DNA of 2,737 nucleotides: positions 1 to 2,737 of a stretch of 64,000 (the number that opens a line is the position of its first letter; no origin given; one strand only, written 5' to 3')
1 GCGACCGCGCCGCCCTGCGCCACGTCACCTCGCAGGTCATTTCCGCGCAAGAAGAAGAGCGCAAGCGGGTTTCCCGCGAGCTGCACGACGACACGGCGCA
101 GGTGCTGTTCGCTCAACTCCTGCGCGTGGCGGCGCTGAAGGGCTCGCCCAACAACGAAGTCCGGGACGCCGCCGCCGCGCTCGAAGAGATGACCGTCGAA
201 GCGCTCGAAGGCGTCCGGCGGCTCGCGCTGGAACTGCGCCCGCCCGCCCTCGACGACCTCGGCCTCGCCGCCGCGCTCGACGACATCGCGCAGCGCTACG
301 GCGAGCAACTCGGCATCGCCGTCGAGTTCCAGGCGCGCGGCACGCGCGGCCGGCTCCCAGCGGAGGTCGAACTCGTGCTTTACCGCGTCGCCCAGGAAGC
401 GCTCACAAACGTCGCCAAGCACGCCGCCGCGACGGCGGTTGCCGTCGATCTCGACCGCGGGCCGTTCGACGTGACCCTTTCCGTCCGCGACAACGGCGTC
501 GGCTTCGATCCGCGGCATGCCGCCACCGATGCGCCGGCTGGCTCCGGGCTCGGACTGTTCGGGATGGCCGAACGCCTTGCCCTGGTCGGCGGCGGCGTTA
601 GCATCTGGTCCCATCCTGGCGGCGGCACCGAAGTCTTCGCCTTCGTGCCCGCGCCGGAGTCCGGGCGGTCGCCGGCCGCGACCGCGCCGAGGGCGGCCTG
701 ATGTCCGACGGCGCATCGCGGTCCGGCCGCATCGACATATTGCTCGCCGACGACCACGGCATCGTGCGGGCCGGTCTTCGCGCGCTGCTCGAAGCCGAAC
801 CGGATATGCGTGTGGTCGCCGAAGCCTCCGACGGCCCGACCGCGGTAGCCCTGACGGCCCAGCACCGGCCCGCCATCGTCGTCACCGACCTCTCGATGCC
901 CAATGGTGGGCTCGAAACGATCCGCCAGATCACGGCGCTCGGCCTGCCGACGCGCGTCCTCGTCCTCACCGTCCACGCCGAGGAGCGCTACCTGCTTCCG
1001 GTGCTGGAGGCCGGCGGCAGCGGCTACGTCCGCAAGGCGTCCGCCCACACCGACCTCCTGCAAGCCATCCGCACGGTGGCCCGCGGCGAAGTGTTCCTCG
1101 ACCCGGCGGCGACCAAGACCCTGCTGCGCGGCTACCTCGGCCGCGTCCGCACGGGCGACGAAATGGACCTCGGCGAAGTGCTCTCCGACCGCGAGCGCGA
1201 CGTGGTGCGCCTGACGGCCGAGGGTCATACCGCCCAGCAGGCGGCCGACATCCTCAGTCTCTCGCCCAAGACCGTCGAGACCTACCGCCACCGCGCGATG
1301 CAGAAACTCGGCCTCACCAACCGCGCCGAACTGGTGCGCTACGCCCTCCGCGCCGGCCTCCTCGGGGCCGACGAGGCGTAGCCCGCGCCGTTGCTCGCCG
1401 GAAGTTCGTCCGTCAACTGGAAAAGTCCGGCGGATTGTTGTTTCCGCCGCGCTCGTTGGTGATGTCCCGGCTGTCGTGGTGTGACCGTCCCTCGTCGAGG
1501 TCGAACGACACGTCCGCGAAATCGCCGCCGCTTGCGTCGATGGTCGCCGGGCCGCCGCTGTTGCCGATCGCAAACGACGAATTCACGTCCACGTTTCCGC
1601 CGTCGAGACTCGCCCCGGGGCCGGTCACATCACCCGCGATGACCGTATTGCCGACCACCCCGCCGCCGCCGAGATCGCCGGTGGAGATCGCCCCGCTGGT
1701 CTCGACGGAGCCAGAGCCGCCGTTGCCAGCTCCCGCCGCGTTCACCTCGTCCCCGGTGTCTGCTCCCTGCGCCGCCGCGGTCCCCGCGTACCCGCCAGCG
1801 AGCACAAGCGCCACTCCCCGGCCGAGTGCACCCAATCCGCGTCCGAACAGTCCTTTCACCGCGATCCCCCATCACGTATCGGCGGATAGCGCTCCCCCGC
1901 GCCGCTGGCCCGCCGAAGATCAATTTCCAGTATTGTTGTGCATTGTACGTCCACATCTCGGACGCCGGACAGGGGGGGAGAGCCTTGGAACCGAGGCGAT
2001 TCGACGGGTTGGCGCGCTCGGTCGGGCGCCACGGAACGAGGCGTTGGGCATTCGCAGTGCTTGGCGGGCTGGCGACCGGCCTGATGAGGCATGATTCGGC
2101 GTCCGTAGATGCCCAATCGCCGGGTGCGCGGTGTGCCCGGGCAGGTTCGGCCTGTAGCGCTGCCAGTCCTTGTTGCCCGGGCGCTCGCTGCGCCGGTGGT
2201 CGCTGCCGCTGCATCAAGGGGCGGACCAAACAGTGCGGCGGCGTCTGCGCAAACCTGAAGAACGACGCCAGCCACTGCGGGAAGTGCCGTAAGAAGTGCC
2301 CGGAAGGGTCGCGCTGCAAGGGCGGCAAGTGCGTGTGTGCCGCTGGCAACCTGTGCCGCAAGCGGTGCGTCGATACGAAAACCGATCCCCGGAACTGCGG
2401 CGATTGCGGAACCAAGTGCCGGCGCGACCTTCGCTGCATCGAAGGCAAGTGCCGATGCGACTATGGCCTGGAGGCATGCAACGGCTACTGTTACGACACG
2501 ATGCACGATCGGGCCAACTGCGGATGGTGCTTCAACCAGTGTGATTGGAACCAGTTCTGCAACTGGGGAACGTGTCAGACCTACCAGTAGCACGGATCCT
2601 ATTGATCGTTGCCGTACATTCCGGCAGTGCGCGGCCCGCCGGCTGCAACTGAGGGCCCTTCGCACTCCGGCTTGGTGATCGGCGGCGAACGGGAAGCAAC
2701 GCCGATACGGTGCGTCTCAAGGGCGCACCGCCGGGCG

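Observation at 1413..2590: Thirty-cysteine Tat-leader protein built from a knottin-spaced module plus three Stig1-like repeats, divergent from a glycine-rich secreted protein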

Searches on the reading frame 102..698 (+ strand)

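Call 4: search_protein_families(library=pfam, proteins=[window:102-698:+], max_evalue=1)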
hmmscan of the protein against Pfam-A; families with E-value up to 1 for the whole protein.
window:102-698:+ (199 aa): 3 families
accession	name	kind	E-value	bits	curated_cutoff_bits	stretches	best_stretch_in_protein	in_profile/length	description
PF02518.31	HATPase_c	-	1.4e-15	58.1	26.4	1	90-185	3-110/111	Histidine kinase-, DNA gyrase B-, and HSP90-like ATPase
PF13581.12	HATPase_c_2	-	4.8e-06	27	27.4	1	85-153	24-103/127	Histidine kinase-like ATPase domain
PF07730.19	HisKA_3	-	0.00055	20.9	24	1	4-50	19-68/68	Histidine kinase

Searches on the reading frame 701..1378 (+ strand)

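Call 4: search_protein_families(library=pfam, proteins=[window:701-1378:+], max_evalue=1)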
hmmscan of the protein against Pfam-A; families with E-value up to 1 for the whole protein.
window:701-1378:+ (226 aa): 10 families
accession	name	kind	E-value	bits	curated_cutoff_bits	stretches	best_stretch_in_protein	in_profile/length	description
PF00072.30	Response_reg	-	5.1e-22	78.6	30.2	1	13-124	1-111/111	Response regulator receiver domain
PF00196.25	GerE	-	3.4e-18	65.4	23.5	1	160-215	2-57/57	Bacterial regulatory proteins, luxR family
PF08281.18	Sigma70_r4_2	-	7.6e-09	35.5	25.7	1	160-203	10-54/54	Sigma-70, region 4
PF04545.22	Sigma70_r4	-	4.8e-06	26.4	24.1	1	160-203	4-48/50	Sigma-70, region 4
PF13384.12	HTH_23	-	5.5e-05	23.3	24.6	1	167-201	9-43/50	Homeodomain-like domain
PF13551.12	HTH_29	-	0.0013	19.2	28.1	1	168-199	4-36/64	Winged helix-turn helix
PF13518.12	HTH_28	-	0.012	16.1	25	1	168-198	5-35/52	Helix-turn-helix domain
PF02796.21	HTH_7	-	0.019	15.5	23.8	1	168-192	14-38/45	Helix-turn-helix domain of resolvase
PF12728.13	HTH_17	-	0.043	14.5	27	1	177-198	3-24/51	Helix-turn-helix domain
PF22233.2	PhyR_sigma-like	-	0.054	13.7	27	1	172-200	16-44/50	Response regulator PhyR, sigma-like domain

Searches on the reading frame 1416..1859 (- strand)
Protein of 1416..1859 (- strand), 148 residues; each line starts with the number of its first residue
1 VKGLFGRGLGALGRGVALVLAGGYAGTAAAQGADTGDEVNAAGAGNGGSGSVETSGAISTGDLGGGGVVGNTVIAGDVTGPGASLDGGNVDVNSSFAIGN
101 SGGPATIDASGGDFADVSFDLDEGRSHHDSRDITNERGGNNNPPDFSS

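Call 4: search_protein_families(library=pfam, proteins=[window:1416-1859:-], max_evalue=1)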
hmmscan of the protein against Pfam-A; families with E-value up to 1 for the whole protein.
window:1416-1859:- (148 aa): 0 families

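Call 5: search_protein_families(library=ncbifam, proteins=[window:1416-1859:-], max_evalue=1)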
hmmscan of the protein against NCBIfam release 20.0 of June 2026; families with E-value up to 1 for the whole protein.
window:1416-1859:- (148 aa): 0 families

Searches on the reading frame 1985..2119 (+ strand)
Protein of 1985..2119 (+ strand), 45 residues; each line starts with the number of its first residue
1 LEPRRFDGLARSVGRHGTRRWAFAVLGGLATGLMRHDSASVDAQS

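Call 59: find_homologous_proteins(query=A3, max_evalue=10)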
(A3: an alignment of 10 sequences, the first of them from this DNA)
Query A3 (10 sequences) (45 aa, profile of the alignment): 30 proteins with E <= 10 among 4493 candidates.
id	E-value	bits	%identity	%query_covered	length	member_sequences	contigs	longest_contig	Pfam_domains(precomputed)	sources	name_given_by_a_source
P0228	4.3e-13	67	36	62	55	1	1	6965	-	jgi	jgi:hypothetical protein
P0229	8.0e-13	66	35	58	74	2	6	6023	-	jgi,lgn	jgi:hypothetical protein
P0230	1.6e-12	65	-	-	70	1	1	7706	-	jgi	jgi:hypothetical protein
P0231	1.2e-11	62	-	-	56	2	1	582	-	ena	-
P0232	1.4e-11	62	34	71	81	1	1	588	-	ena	-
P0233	2.4e-11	61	38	64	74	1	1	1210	-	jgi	jgi:hypothetical protein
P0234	4.3e-11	60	31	71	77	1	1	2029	-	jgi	jgi:hypothetical protein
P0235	2.0e-10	58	-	-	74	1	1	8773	-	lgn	-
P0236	5.4e-10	57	35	58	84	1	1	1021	-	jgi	jgi:hypothetical protein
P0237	1.1e-9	56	33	67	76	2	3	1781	-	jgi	jgi:hypothetical protein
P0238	1.5e-9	55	28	71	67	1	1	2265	-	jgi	jgi:hypothetical protein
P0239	2.7e-9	54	45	44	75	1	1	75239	-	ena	-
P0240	8.2e-9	53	36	98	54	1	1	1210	-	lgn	-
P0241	1.4e-8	52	-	-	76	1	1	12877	-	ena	-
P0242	1.4e-7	49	62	29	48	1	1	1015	-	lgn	-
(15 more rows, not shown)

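Call 66: find_encoding_contigs(protein=P0229, flank=6000, max_places=4)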
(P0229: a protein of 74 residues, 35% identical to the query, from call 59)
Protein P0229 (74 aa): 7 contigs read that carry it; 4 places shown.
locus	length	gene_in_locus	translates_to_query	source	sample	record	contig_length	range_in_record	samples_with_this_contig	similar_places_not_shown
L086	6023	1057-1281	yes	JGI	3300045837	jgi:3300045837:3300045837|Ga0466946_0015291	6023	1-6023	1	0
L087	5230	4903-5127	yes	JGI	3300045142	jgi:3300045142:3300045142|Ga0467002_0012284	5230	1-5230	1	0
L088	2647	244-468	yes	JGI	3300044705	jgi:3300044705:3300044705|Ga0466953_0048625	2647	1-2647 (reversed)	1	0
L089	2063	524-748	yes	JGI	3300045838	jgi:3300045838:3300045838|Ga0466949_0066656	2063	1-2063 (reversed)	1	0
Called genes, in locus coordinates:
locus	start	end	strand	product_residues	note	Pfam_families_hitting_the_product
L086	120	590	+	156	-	PF00589:Phage_integrase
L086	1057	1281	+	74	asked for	-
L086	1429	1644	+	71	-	-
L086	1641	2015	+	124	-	PF13586:DDE_Tnp_1_2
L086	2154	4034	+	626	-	PF00534:Glycos_transf_1, PF13692:Glyco_trans_1_4 (weak)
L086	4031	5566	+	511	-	PF07291:MauE, PF07681:DoxX (weak), PF00578:AhpC-TSA, PF00085:Thioredoxin (faint), PF13098:Thioredoxin_2 (weak), PF00578:AhpC-TSA, PF08534:Redoxin, PF13098:Thioredoxin_2 (weak), +3 more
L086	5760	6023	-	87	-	?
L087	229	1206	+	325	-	PF04909:Amidohydro_2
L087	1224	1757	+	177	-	PF13518:HTH_28, PF13551:HTH_29 (weak), PF13565:HTH_32 (weak)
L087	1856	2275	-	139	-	-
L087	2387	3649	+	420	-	-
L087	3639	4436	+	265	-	PF00589:Phage_integrase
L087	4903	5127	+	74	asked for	-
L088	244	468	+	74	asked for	-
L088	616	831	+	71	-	-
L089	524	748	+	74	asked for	-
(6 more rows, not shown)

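Call 67: find_encoding_contigs(protein=P0239, flank=8000, max_places=2)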
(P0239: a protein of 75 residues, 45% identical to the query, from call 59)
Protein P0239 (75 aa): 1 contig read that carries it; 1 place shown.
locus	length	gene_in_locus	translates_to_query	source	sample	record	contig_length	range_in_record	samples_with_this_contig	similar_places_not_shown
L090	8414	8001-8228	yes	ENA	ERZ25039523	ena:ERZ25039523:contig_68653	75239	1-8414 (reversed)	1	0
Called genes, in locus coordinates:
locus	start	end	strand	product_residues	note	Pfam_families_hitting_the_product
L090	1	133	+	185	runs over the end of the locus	PF07963:N_methyl, PF07596:SBP_bac_10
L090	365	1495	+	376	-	PF13414:TPR_11 (faint), PF12895:ANAPC3 (faint), PF13424:TPR_12 (faint), PF13428:TPR_14 (faint), PF13432:TPR_16 (weak), PF14559:TPR_19 (weak), PF13432:TPR_16 (weak), PF23914:TPR_CcmH_CycH (weak), +6 more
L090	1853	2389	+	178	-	-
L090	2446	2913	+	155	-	PF13517:FG-GAP_3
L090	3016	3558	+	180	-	PF13517:FG-GAP_3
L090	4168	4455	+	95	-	-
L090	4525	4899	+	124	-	-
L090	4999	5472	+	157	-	-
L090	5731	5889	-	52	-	-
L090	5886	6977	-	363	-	PF13358:DDE_3 (faint), PF14659:Phage_int_SAM_3, PF00589:Phage_integrase (weak)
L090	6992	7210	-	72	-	-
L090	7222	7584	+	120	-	PF13384:HTH_23, PF13518:HTH_28, PF13551:HTH_29, PF13565:HTH_32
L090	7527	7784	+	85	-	-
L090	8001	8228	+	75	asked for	-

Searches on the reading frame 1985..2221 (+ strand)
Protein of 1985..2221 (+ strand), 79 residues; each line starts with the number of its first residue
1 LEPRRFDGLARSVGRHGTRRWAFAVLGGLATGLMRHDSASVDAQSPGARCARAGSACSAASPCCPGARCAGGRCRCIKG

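Call 20: search_protein_families(library=pfam, proteins=[window:1985-2221:+], max_evalue=10)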
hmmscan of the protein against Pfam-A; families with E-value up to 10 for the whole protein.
seq(79 aa): 4 families
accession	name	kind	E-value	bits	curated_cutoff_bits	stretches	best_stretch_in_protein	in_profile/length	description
PF04706.18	Dickkopf_N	-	0.025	15.3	25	1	49-74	25-50/51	Dickkopf N-terminal cysteine-rich region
PF01683.23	EB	-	0.12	12.9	24.3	1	51-79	16-44/52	EB module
PF02950.22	Conotoxin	-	0.15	13.5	25.1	1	37-74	36-74/75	Conotoxin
PF07740.17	Toxin_12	-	0.58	11.3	21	1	50-71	2-23/30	Ion channel inhibitory toxin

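Call 21: search_protein_families(library=ncbifam, proteins=[window:1985-2221:+], max_evalue=10)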
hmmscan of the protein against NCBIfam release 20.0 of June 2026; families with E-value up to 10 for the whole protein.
seq(79 aa): 0 families

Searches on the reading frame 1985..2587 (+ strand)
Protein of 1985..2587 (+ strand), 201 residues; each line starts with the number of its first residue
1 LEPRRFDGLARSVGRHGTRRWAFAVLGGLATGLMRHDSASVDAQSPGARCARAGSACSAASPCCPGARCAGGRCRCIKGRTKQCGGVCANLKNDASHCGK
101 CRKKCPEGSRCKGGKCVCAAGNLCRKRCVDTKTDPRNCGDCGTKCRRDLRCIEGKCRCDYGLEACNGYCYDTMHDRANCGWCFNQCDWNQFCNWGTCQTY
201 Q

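Call 4: search_protein_families(library=pfam, proteins=[window:1985-2587:+], max_evalue=1)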
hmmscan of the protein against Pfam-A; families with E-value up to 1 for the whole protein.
window:1985-2587:+ (201 aa): 1 family
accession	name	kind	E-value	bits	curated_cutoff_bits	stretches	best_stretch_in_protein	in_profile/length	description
PF04885.19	Stig1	-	9.7e-17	61.7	24.1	3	157-198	42-83/85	Stigma-specific STIG1-like protein family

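Call 5: search_protein_families(library=ncbifam, proteins=[window:1985-2587:+], max_evalue=1)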
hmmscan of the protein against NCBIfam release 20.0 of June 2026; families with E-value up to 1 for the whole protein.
window:1985-2587:+ (201 aa): 1 family
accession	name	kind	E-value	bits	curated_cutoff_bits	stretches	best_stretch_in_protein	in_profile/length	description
NF041328.1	C_rich_MXAN6577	subfamily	2.2e-28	99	100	2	118-198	21-102/145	MXAN_6577-like cysteine-rich protein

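Call 6: find_homologous_proteins(query=window:1985-2587:+)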
Query window:1985-2587:+: 407 candidates shared short words with the query, none scored E <= 0.001.

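Call 11: find_encoding_contigs(protein=window:1985-2587:+, flank=10000)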
Protein seq(201 aa) (201 aa): no gene with exactly this product is on record in the collection.

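Call 15: search_protein_representatives(protein=window:1985-2587:+)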
Query: 201 residues. Proteins with E-value up to 0.001 (for the whole library): 8041; up to 1e-10: 2810; up to 1e-30: 329. The best 150 are listed.
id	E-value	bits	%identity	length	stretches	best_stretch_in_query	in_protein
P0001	1.4e-115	401.2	40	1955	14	62-195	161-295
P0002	1.1e-99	349.2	41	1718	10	66-198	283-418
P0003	1.7e-88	312.6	42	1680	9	66-198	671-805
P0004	5.8e-84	297.8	40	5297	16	79-197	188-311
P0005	2.5e-83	295.7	40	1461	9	69-197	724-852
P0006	3.3e-80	285.5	39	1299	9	62-199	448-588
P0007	2.7e-77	275.9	42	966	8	62-198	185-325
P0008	1.7e-70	253.7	40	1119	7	63-174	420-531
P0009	5.3e-70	252.1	41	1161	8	68-192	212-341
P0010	6.0e-70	251.9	42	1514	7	75-200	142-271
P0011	6.3e-69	248.6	41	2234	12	63-182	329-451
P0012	1.2e-67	244.4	43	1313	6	63-198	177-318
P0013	8.5e-67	241.6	39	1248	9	57-199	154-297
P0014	1.4e-65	237.6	42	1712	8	63-182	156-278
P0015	4.5e-65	236.0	41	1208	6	78-197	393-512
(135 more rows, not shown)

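Call 17: find_related_loci(query=window:1985-2587:+, collection=genome_contigs, flank=10000)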
Query seq(201 aa) (201 aa) in genome_contigs; peptide patterns used: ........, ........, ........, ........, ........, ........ (x = any residue, [..] = any of these).
72 stretches matched a pattern, but none encodes a relative of the query by tblastn (E <= 1e-3).

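Call 19: find_related_loci(query=window:1985-2587:+, collection=metagenome_contigs, flank=10000)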
Query seq(201 aa) (201 aa) in metagenome_contigs; peptide patterns used: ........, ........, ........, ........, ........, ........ (x = any residue, [..] = any of these).
137 stretches matched a pattern, but none encodes a relative of the query by tblastn (E <= 1e-3).

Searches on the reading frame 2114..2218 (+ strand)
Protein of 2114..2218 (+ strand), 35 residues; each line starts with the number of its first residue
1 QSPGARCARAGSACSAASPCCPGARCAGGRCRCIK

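Call 69: predict_structure(alignment_id=A4)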
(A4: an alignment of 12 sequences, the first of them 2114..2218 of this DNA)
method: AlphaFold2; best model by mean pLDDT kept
length: 35 residues; sequences in the alignment: 12
mean_pLDDT: 83.2   pTM: 0.47
mean pLDDT of the five models: 83.2, 83.0, 81.3, 79.2, 56.4
residues with pLDDT >= 90: 14; 70-90: 16; 50-70: 4; < 50: 1
segments of 3 or more residues with pLDDT < 50: none
pLDDT, mean of each block of 10 residues (from residue 1): 70 87 91 87
secondary structure, 60 per line:
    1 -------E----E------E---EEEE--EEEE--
elements in order: E24-27 E30-33

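Call 71: fold_search(model_id=the predicted structure, library=pdb)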
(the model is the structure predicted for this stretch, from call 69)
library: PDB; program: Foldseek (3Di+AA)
matches with E <= 10: 27; with E <= 0.001: 0
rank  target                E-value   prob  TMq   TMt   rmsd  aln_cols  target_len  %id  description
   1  6cnu_A                4.7e-01  0.30  0.29  0.31   5.9        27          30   37  Crystal Structure of JzTX-V (released 2019-03-06)
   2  1wqb_MODEL_1_A        1.0e+00  0.66  0.61  0.65   1.4        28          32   43  Three-dimensional Solution Strucutre of Aptotoxin VII, from the venom of a Trap-door Spider (released 2005-12-13)
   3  1koz_MODEL_1_A        1.1e+00  0.54  0.58  0.57   2.3        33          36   30  SOLUTION STRUCTURE OF OMEGA-GRAMMOTOXIN SIA (released 2002-08-28)
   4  5irx_E                1.4e+00  0.54  0.63  0.33   1.9        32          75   34  Structure of TRPV1 in complex with DkTx and RTX, determined in lipid nanodisc (released 2016-05-25)
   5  2m9l_MODEL_1_A        1.5e+00  0.75  0.68  0.68   1.2        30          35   30  Solution structure of protoxin-1 (released 2014-04-30)
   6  6cuc_MODEL_1_A        1.7e+00  0.63  0.68  0.34   1.6        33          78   30  Solution structure of double knot toxin (DkTx) (released 2019-03-27)
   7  3zxb_B                2.1e+00  0.66  0.71  0.40   1.4        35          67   23  Wild type single insulin-like growth factor binding domain protein (SIBD-1) from Cupiennius salei (released 2012-06-06)
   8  5i1x_MODEL_1_A        2.1e+00  0.30  0.60  0.59   2.5        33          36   27  Resonance assignments and NMR structure determination of tarantula toxin, F8A mutant of beta-TRTX-Pre1a (released 2017-02-08)
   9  5fzx_MODEL_1_A        2.3e+00  0.35  0.62  0.61   4.3        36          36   22  High resolution solution NMR structure of the spider venom peptide U5- scytotoxin-Sth1a (released 2016-06-08)
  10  6mk4_MODEL_1_A        2.4e+00  0.54  0.68  0.76   1.0        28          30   25  Solution NMR structure of spider toxin analogue [E17K]ProTx-II (released 2018-12-19)
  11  2lds_MODEL_1_A        2.4e+00  0.16  0.52  0.51   2.4        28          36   18  Solution Structure of a Short-chain LaIT1 from the Venom of Scorpion Liocheles australasiae (released 2011-09-14)
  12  2ll1_MODEL_1_A        2.8e+00  0.35  0.63  0.66   2.6        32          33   25  High-resolution solution structure of the orally active insecticidal spider venom peptide U1-TRTX-Sp1a (released 2012-10-24)
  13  3bt4                  3.0e+00  0.51  0.71  0.32   1.5        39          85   18  Crystal Structure Analysis of AmFPI-1, fungal protease inhibitor from Antheraea mylitta (released 2008-12-30)
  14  2kyj_MODEL_1_A        3.0e+00  0.23  0.57  0.56   2.1        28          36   18  Structure of the scorpion toxin U1-Liotoxin-Lw1a (released 2011-06-01)
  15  3zxb_A                3.8e+00  0.47  0.71  0.40   1.4        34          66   24  Wild type single insulin-like growth factor binding domain protein (SIBD-1) from Cupiennius salei (released 2012-06-06)
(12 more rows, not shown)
